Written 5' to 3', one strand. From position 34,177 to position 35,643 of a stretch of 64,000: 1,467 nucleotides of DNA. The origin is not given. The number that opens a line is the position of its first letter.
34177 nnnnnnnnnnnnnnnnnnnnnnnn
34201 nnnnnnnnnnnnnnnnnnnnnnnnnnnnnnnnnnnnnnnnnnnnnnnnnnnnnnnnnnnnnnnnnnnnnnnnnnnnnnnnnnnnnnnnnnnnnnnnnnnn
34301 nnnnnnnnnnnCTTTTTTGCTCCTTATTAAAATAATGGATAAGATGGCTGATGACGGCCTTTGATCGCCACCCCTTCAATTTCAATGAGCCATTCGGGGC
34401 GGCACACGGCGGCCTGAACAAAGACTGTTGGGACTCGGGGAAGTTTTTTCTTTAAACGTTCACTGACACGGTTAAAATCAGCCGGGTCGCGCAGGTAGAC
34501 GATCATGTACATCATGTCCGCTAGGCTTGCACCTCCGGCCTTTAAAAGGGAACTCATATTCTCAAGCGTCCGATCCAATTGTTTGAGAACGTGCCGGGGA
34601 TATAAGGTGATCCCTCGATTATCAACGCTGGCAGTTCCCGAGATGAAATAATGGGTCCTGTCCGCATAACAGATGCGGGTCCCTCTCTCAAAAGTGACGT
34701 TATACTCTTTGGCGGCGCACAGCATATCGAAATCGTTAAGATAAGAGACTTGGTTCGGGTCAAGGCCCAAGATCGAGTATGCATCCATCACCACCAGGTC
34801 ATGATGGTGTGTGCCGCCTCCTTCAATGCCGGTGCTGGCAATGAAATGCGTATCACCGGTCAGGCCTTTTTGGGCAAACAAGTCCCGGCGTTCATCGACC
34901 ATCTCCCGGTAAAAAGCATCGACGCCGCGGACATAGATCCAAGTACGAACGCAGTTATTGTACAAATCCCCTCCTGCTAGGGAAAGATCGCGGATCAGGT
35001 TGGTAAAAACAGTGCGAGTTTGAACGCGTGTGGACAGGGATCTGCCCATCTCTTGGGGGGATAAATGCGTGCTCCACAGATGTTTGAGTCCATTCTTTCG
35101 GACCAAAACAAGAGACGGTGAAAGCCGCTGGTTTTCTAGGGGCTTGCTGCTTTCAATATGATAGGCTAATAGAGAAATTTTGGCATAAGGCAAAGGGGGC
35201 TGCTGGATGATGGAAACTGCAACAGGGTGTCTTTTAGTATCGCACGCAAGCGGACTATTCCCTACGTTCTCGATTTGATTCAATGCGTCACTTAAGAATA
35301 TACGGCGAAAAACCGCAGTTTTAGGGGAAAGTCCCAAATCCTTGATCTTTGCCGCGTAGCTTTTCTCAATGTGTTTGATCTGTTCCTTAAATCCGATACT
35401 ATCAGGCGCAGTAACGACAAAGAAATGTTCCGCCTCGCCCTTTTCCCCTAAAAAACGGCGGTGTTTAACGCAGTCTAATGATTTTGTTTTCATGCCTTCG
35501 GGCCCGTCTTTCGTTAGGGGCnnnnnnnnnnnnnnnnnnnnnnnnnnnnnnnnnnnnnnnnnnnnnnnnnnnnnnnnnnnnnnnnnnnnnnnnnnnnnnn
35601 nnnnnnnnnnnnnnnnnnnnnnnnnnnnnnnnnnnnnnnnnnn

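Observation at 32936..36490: Minus-strand, G+C-richer four-gene block: two 2OG-Fe(II) oxygenase-like genes, a chorismatase-like gene and an ELM1-like gene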

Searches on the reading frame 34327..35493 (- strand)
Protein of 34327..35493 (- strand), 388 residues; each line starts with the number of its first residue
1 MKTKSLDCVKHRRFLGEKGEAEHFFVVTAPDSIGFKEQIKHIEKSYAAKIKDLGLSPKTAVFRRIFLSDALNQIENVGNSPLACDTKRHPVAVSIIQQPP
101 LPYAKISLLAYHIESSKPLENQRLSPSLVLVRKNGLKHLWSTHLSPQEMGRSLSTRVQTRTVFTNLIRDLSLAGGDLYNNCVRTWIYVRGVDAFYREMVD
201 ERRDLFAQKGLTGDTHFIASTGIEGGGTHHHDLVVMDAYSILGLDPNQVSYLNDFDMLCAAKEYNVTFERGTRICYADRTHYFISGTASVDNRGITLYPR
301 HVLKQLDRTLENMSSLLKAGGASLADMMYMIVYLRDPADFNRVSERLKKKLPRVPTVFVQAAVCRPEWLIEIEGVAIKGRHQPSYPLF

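Call 3: search_protein_families(library=pfam, proteins=[window:34327-35493:-], max_evalue=0.01)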
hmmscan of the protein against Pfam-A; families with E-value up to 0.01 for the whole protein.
window:34327-35493:- (388 aa): 1 family
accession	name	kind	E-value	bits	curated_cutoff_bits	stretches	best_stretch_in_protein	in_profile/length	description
PF01042.26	Ribonuc_L-PSP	-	1.3e-13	51.4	27.3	1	282-377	21-120/121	Endoribonuclease L-PSP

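Call 4: search_protein_families(library=ncbifam, proteins=[window:34327-35493:-], max_evalue=0.01)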
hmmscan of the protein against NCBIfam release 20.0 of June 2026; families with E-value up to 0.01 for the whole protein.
window:34327-35493:- (388 aa): 4 families
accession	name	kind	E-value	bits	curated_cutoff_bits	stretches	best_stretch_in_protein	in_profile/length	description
TIGR04444.1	chori_FkbO_Hyg5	subfamily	2e-10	40.5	325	1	175-375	97-310/311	FkbO/Hyg5 family chorismatase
TIGR00004.1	TIGR00004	subfamily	9.5e-09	35.5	106.25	1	282-377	26-124/125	Rid family detoxifying hydrolase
TIGR03610.1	RutC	equivalog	5.4e-07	29.7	169.1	1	282-376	28-124/127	pyrimidine utilization protein C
NF008490.0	PRK11401.1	equivalog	0.0006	19.7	222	1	298-351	42-95/129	enamine/imine deaminase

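Call 5: find_encoding_contigs(protein=window:34327-35493:-, flank=10000, max_places=6)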
Protein window:34327-35493:- (388 aa): no gene with exactly this product is on record in the collection.

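Call 6: search_solved_structures(query=window:34327-35493:-, max_evalue=1, show_alignments=2)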
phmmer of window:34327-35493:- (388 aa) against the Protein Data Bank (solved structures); distinct sequences matched with E-value up to 1: 48.
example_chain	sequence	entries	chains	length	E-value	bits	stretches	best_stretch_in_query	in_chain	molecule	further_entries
1oni_A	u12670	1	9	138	7.6e-07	31.4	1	275-379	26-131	14.5 kDa translational inhibitor protein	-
9n80_A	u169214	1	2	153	1e-06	31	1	275-379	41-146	2-iminobutanoate/2-iminopropanoate deaminase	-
2dyy_A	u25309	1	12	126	1.1e-06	30.8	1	282-378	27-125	UPF0076 protein PH0854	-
1qah_A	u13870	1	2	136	3e-06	29.4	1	275-380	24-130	PERCHLORIC ACID SOLUBLE PROTEIN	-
8qoq_A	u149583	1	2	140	4.3e-06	28.9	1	275-379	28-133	2-iminobutanoate/2-iminopropanoate deaminase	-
8qou_A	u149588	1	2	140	6.7e-06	28.3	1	275-379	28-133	2-iminobutanoate/2-iminopropanoate deaminase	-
1nq3_A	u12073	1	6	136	7.4e-06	28.2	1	275-379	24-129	14.3 kDa perchloric acid soluble protein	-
8qom_A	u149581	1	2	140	7.9e-06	28.1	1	275-379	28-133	2-iminobutanoate/2-iminopropanoate deaminase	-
8qop_A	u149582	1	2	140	7.9e-06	28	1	275-379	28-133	2-iminobutanoate/2-iminopropanoate deaminase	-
8qos_A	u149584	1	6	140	9.6e-06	27.8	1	276-379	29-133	2-iminobutanoate/2-iminopropanoate deaminase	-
2b33_A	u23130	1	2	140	1.3e-05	27.4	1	282-378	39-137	protein synthesis inhibitor, putative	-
8q3h_A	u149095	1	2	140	1.3e-05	27.4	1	275-379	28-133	2-iminobutanoate/2-iminopropanoate deaminase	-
8qov_A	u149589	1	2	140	2.7e-05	26.3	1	275-379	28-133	2-iminobutanoate/2-iminopropanoate deaminase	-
8qok_A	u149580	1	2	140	4.9e-05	25.4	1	275-379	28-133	2-iminobutanoate/2-iminopropanoate deaminase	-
1x25_A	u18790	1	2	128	7.5e-05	24.8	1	282-379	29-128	Hypothetical UPF0076 protein ST0811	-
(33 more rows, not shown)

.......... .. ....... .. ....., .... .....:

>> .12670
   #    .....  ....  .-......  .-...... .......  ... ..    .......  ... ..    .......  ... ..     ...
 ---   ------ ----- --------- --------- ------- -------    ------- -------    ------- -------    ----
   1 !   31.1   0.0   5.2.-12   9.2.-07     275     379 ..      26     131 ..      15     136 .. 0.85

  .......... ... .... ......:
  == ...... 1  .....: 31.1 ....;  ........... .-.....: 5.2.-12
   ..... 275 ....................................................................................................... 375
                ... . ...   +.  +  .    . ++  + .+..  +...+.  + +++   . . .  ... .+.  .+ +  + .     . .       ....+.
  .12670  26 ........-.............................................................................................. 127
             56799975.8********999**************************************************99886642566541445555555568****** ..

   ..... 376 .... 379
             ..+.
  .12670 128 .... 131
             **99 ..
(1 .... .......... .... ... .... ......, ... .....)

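Call 7: find_homologous_proteins(query=window:34327-35493:-, max_evalue=0.001)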
Query window:34327-35493:- (388 aa): 5503 proteins with E <= 0.001 among 8000 candidates; the best 120 are listed.
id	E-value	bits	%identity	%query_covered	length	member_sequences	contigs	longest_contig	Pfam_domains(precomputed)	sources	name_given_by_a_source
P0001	3.8e-262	887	100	100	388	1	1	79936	PF01042.27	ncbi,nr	ncbi:MAG: hypothetical protein HQL14_05960 [Candidatus Omnitrophica bacterium]|nr:hypothetical prote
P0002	7.0e-198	675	77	99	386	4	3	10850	PF01042.27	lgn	-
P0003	2.9e-186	637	73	100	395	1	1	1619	PF01042.27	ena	-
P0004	7.4e-186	635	72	99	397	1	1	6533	PF01042.27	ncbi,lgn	-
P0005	3.5e-183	627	72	100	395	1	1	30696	PF01042.27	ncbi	-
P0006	5.8e-181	619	71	99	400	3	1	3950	PF01042.27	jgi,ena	-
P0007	1.9e-180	618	72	100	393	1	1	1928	PF01042.27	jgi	jgi:enamine deaminase RidA (YjgF/YER057c/UK114 family)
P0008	2.1e-179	614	71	100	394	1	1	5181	PF01042.27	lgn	-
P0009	6.2e-179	613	71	100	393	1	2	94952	PF01042.27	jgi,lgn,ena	-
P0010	3.2e-177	607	69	100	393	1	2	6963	PF01042.27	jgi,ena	jgi:enamine deaminase RidA (YjgF/YER057c/UK114 family)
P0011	3.1e-176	604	70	99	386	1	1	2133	PF01042.27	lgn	-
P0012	7.3e-176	603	69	100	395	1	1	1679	PF01042.27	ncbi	-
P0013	2.2e-174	598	69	100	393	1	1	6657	PF01042.27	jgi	jgi:enamine deaminase RidA (YjgF/YER057c/UK114 family)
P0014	3.2e-174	597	71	98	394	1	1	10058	PF01042.27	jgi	jgi:enamine deaminase RidA (YjgF/YER057c/UK114 family)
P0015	7.1e-172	589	70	99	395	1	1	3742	PF01042.27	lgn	-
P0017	7.4e-166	570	66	98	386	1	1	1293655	PF01042.27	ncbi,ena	-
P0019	2.8e-159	548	64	100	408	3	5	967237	PF01042.27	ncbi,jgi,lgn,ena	jgi:enamine deaminase RidA (YjgF/YER057c/UK114 family)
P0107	4.5e-134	465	55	98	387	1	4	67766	PF01042.27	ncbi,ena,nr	ncbi:MAG: Rid family hydrolase [Magnetospirillum sp.]|nr:Rid family hydrolase [Magnetospirillum sp.]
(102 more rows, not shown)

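Call 10: find_related_loci(query=A1, collection=genome_contigs, flank=8000)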
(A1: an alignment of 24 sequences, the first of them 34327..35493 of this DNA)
Query A1 (388 aa) in genome_contigs; peptide patterns used: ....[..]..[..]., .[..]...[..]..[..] (x = any residue, [..] = any of these).
600 stretches matched a pattern (row limit reached: there are more); 595 encode a relative of the query (tblastn E <= 1e-3); the best 80 are kept; 80 distinct loci.
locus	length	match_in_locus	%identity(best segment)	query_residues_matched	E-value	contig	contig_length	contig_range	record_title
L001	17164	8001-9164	64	1-388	2e-167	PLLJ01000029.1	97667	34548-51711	MAG: Candidatus Omnitrophota bacterium isolate fen_1321 73.20120800_E3X.43_contig_547, whole genome shotgun sequence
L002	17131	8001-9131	60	2-378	1e-157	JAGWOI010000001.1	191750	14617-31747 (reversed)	MAG: Candidatus Omnitrophota bacterium isolate REEB252 contig-150_44, whole genome shotgun sequence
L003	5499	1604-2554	72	4-320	1e-157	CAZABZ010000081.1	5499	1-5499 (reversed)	MAG TPA_asm: uncultured Planctomycetales bacterium isolate binchicken_co3_599 genome assembly, contig: NODE_48700_length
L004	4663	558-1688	56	12-388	5e-150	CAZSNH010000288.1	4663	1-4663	MAG TPA_asm: uncultured Hyphomicrobium sp. isolate binchicken_co107_289 genome assembly, contig: NODE_37674_length_4663_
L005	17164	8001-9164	57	1-388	8e-147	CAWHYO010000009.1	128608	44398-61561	MAG: uncultured Alphaproteobacteria bacterium isolate MFD01476.bin.2.101 genome assembly, contig: contig_11493, whole ge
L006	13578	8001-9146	57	7-388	2e-145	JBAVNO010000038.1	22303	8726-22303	MAG: Alphaproteobacteria bacterium isolate MFD03833_ilm_asm_bin3 k127_117338, whole genome shotgun sequence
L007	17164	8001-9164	56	1-388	3e-145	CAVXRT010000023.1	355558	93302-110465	MAG: uncultured Alphaproteobacteria bacterium isolate MFD01223.bin.2.25 genome assembly, contig: contig_4587, whole geno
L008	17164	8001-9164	56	1-388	5e-144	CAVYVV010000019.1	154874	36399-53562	MAG: uncultured Alphaproteobacteria bacterium isolate MFD01476.bin.2.118 genome assembly, contig: contig_6490, whole gen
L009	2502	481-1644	56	1-388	1e-151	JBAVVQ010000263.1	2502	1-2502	MAG: Rhodomicrobium sp. isolate MFD02889_ilm_asm_bin12 k127_118759, whole genome shotgun sequence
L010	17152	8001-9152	56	6-388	1e-142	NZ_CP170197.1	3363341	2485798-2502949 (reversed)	Sulfuriferula sp. GW1 chromosome, complete genome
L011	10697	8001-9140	56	9-388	7e-143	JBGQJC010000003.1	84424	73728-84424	MAG: Alphaproteobacteria bacterium isolate OBJ2_061818_070_32 k141_973920_length_84424_cov_16.6187, whole genome shotgun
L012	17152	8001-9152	54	5-388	7e-143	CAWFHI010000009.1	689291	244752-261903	MAG: uncultured Alphaproteobacteria bacterium isolate MFD02579.bin.1.39 genome assembly, contig: contig_16325, whole gen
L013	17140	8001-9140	55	9-388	3e-142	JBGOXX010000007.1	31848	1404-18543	MAG: Alphaproteobacteria bacterium isolate OBJ_0618_130150_57 k141_7826822_length_31848_cov_79.2325, whole genome shotgu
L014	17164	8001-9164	56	1-388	4e-142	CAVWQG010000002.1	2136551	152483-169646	MAG: uncultured Alphaproteobacteria bacterium isolate MFD09495.bin.1.3 genome assembly, contig: contig_130, whole genome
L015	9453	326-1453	56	12-388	1e-141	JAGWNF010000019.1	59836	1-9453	MAG: Alphaproteobacteria bacterium isolate REEB225 contig-150_703, whole genome shotgun sequence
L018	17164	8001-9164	55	1-388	7e-142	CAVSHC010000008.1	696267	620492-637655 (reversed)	MAG: uncultured Alphaproteobacteria bacterium isolate MFD01476.bin.1.154 genome assembly, contig: contig_6009, whole gen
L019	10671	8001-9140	56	9-388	2e-141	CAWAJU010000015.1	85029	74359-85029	MAG: uncultured beta proteobacterium isolate MFD02416.bin.1.304 genome assembly, contig: contig_52951, whole genome shot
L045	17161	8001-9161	53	5-388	5e-136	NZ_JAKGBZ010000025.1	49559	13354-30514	Acidiphilium iwatense strain KCTC 23505 KCTC-23505_25, whole genome shotgun sequence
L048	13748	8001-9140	53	9-388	5e-135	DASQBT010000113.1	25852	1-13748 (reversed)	MAG TPA_asm: Thiobacillaceae bacterium isolate SMAG_U11678 k141_250089, whole genome shotgun sequence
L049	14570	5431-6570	54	9-388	3e-135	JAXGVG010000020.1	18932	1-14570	MAG: Alphaproteobacteria bacterium isolate AnMBR.bin438 bin438_20, whole genome shotgun sequence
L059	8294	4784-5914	55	12-388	5e-133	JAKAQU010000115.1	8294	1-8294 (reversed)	MAG: Proteobacteria bacterium isolate YF2.bin92 NODE_9636_length_8294_cov_2.206441, whole genome shotgun sequence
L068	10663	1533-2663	52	12-388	9e-132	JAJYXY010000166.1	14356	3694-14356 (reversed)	MAG: Proteobacteria bacterium isolate FK3.bin79 NODE_8463_length_14356_cov_2.153208, whole genome shotgun sequence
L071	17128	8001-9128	52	9-388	9e-130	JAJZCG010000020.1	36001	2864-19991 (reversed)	MAG: Proteobacteria bacterium isolate JA2.bin15 NODE_755_length_36001_cov_3.510007, whole genome shotgun sequence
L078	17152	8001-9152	51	5-388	4e-128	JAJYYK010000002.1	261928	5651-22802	MAG: Proteobacteria bacterium isolate FK4.bin111 NODE_26_length_261928_cov_5.067746, whole genome shotgun sequence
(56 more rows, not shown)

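Call 15: search_protein_families(library=ncbifam, proteins=[L071:7043-7972:+, L071:6045-7040:+, L008:5778-6440:+, L011:1240-2598:-, L045:1897-3936:-, L018:11293-13152:+], max_evalue=0.00001)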
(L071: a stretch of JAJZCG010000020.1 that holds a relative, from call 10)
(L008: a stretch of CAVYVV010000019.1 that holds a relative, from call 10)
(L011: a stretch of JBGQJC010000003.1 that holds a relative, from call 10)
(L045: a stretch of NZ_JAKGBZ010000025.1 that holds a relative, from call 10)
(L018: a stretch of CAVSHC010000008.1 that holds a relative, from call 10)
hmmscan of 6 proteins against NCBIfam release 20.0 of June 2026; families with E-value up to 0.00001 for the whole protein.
L071:7043-7972:+ (309 aa): 2 families
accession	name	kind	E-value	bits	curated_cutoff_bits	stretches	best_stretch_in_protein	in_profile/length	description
NF047965.1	quinone_UbiV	equivalog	4.6e-106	354.6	275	1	14-302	1-291/292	ubiquinone anaerobic biosynthesis protein UbiV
NF011991.0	PRK15447.1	equivalog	8.5e-100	334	283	1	14-306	2-300/302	U32 family peptidase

L071:6045-7040:+ (331 aa): 2 families
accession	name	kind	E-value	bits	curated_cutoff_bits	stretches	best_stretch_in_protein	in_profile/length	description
NF047963.1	quinone_UbiU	equivalog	5e-148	492.6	440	1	6-331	1-331/331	ubiquinone anaerobic biosynthesis protein UbiU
NF011996.0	PRK15452.1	equivalog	5.1e-46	157.4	534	1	7-319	6-333/449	prephenate-dependent tRNA uridine(34) hydroxylase TrhP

L008:5778-6440:+ (220 aa): 4 families
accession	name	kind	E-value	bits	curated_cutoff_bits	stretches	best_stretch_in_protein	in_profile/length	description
NF010499.0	PRK13918.1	equivalog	1.4e-12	47.6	274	1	34-218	19-202/205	CRP/FNR family transcriptional regulator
TIGR03697.1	NtcA_cyano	equivalog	2.2e-09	37.3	244.95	1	35-201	1-176/193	global nitrogen regulator NtcA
NF008732.0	PRK11753.1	equivalog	2.9e-09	36.7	266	1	30-200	26-203/214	cAMP-activated global transcriptional regulator CRP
NF050806.1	TransRegFixKCaul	equivalog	4.4e-06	26.1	300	1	34-196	30-192/215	transcriptional regulator FixK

L011:1240-2598:- (452 aa): 16 families
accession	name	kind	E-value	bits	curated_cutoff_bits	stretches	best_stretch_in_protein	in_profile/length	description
TIGR00538.1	hemN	equivalog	8.7e-128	427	324.95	1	6-450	6-452/454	oxygen-independent coproporphyrinogen III oxidase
NF006067.1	PRK08208.1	equivalog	7.1e-49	166.9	380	1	45-297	32-277/427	STM4012 family radical SAM protein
TIGR04107.1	rSAM_HutW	equivalog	3.3e-41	141.5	400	1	50-353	41-335/419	heme anaerobic degradation radical SAM methyltransferase ChuW/HutW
TIGR03994.1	rSAM_HemZ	equivalog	2e-32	112.8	321.4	1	44-255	80-288/401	coproporphyrinogen dehydrogenase HemZ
TIGR00539.1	hemN_rel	equivalog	9.5e-32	110.5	205.4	1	49-348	1-283/361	radical SAM family heme chaperone HemW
NF006385.0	PRK08629.1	equivalog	4.3e-26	91.7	355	1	48-238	52-235/439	coproporphyrinogen III oxidase family protein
NF006064.0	PRK08207.2-2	equivalog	2.6e-20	72.9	504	1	47-254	143-349/465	coproporphyrinogen III oxidase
NF006060.0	PRK08207.1-3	equivalog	6.2e-20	71.4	653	1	48-253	149-354/477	coproporphyrinogen III oxidase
NF006061.0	PRK08207.1-4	equivalog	4.2e-18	65.4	702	1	48-236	173-365/501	coproporphyrinogen III oxidase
NF005133.0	PRK06582.1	equivalog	9.7e-18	64.3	597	1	47-237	10-197/390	coproporphyrinogen III oxidase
NF004567.0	PRK05904.1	equivalog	5.3e-16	58.8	355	1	50-229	8-182/353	coproporphyrinogen III oxidase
NF006062.0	PRK08207.1-5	equivalog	1.8e-13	50.2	1007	1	48-248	148-352/476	coproporphyrinogen III oxidase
NF006059.0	PRK08207.1-1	equivalog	4.1e-13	48.9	1012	1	47-236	170-363/496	coproporphyrinogen III oxidase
NF006066.0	PRK08207.2-5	equivalog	7.5e-11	41.3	1117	1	49-244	191-389/518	coproporphyrinogen III oxidase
NF006065.0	PRK08207.2-4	equivalog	1.3e-08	34.3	922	1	48-238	168-365/484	coproporphyrinogen III oxidase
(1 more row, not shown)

L045:1897-3936:- (679 aa): 8 families
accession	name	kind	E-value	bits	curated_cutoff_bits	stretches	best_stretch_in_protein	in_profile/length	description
NF006126.0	PRK08270.1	equivalog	0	1042.1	548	1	73-668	95-681/684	ribonucleoside triphosphate reductase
TIGR02487.1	NrdD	equivalog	7.6e-144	480.4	326.35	1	96-666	2-579/581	anaerobic ribonucleoside-triphosphate reductase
NF006358.0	PRK08579.1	equivalog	6e-103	345.1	585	2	82-367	12-295/624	anaerobic ribonucleoside triphosphate reductase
NF006127.0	PRK08271.1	equivalog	1.5e-58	198.8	545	1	131-668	105-627/631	anaerobic ribonucleoside-triphosphate reductase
TIGR02827.1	RNR_anaer_Bdell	equivalog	1.2e-45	156.1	568.3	1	132-667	79-596/596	anaerobic ribonucleoside-triphosphate reductase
NF005497.0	PRK07111.1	equivalog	2.3e-40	138.7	764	2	343-665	419-740/746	anaerobic ribonucleoside triphosphate reductase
NF006732.0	PRK09263.1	equivalog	1.7e-33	116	657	2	350-666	379-703/712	anaerobic ribonucleoside-triphosphate reductase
NF011292.0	PRK14704.1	equivalog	1.5e-22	80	736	2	450-665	405-614/618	anaerobic ribonucleoside triphosphate reductase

L018:11293-13152:+ (619 aa): 182 families (the best 25 are shown)
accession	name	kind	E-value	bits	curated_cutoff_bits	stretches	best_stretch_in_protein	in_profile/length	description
TIGR02204.1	MsbA_rel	hypoth_equivalog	6.3e-243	807.6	780.4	1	36-609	3-576/576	ABC transporter, permease/ATP-binding protein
TIGR00958.1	3a01208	subfamily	1.4e-148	496.3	874.6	1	44-604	154-710/711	antigen peptide transporter 2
TIGR02203.1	MsbA_lipidA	equivalog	3.8e-145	484.6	602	1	44-609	7-570/572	lipid A export permease/ATP-binding protein MsbA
NF008381.0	PRK11176.1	equivalog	1e-123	413.8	867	1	42-609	16-580/582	lipid A ABC transporter ATP-binding protein/permease MsbA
NF052233.1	CphA_assoc_ABC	equivalog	2.5e-110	370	880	1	23-609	156-744/766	cyanophycin metabolism-associated ABC transporter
NF045513.1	HepA_fam_ABC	equivalog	7.5e-109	364.8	725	1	99-599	104-600/610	heterocyst formation ABC transporter subunit HepA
TIGR01846.1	type_I_sec_HlyB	subfamily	1.1e-108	364.4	725.55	1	44-608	132-692/694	type I secretion system permease/ATPase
NF010178.0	PRK13657.1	equivalog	9.8e-99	331.4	733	1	49-608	11-570/588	glucan ABC transporter ATP-binding protein/ permease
TIGR03796.1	NHLM_micro_ABC1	equivalog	5.5e-96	322.4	853.3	1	50-604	154-708/710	NHLP family bacteriocin export ABC transporter peptidase/permease/ATPase subunit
TIGR03375.1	type_I_sec_LssB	subfamily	1.5e-92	311.1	693.1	1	50-596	152-690/696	type I secretion system permease/ATPase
TIGR03797.1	NHLM_micro_ABC2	equivalog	5e-89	299.6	709.4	1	52-608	138-685/686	NHLP bacteriocin export ABC transporter permease/ATPase subunit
TIGR01193.1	bacteriocin_ABC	subfamily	1.7e-88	297.9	523.85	1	46-604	151-705/708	peptide cleavage/export ABC transporter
TIGR02857.1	CydD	equivalog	1.4e-82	278.4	435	1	52-579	8-528/529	thiol reductant ABC exporter subunit CydD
TIGR02868.1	CydC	equivalog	2.3e-82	277.3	329.05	1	121-568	83-530/530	thiol reductant ABC exporter subunit CydC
NF008364.0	PRK11160.1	equivalog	3.1e-81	273.7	630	1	121-604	90-571/575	heme ABC transporter ATP-binding protein/permease CydC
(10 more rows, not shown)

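Call 22: predict_structure(alignment_id=A1)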
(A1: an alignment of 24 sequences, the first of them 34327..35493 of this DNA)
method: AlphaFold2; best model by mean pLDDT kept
length: 388 residues; sequences in the alignment: 24
mean_pLDDT: 83.6   pTM: 0.88
mean pLDDT of the five models: 83.6, 81.8, 80.9, 80.0, 75.7
residues with pLDDT >= 90: 169; 70-90: 163; 50-70: 37; < 50: 19
segments of 3 or more residues with pLDDT < 50: 1-6, 149-151, 260-268
pLDDT, mean of each block of 10 residues (from residue 1): 56 87 95 91 94 92 88 80 80 91 91 91 90 90 70 75 89 87 85 79 80 59 66 84 86 63 46 90 80 79 93 89 96 94 97 95 83 93 86
secondary structure, 60 per line:
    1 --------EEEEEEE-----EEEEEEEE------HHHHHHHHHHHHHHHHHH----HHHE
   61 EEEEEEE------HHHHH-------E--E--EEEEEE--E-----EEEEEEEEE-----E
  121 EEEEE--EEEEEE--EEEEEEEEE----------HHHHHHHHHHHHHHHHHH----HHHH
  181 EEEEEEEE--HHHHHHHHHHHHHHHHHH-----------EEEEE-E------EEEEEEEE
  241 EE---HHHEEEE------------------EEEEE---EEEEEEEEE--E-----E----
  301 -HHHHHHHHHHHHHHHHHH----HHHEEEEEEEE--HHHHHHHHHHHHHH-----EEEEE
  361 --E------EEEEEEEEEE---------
elements in order: E9-15 E21-28 H35-52 E60-67 H74-78 E92-97 E106-114 E120-125 E128-133 E136-144 H155-172 H177-180 E181-188 H191-208 E220-224 E233-242 E249-252 E271-275 E279-287 H302-319 E327-334 H337-350 E356-360 E370-379
